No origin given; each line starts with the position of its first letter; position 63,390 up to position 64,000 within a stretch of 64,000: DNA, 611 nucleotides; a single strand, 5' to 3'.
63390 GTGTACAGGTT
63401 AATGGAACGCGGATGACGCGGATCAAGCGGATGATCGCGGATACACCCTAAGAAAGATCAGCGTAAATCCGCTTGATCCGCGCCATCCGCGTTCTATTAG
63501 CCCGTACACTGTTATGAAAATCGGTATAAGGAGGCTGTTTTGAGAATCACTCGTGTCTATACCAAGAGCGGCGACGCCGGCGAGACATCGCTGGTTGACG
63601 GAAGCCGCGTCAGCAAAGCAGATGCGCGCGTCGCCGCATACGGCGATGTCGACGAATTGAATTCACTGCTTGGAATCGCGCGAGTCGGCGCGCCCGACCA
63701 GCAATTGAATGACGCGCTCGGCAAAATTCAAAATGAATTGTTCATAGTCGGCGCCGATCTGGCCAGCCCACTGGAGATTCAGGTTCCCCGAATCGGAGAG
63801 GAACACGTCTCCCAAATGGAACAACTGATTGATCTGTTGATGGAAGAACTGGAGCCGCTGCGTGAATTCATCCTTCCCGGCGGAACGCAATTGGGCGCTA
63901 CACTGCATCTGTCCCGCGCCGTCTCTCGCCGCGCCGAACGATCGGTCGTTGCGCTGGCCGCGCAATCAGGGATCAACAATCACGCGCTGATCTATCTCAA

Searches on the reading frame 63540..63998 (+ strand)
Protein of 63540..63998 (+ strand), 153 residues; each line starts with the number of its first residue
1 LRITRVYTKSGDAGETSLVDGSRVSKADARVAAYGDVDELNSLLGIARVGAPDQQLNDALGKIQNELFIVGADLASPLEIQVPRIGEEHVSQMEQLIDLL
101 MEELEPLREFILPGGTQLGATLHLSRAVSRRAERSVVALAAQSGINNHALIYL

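Call 26: search_protein_families(library=pfam, proteins=[window:63540-63998:+])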
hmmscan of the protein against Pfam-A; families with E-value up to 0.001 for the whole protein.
window:63540-63998:+ (153 aa): 1 family
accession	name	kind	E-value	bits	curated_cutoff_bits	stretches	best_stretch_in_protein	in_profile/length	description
PF01923.23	Cob_adeno_trans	-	9.7e-49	166.1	24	1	6-153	1-157/171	Cobalamin adenosyltransferase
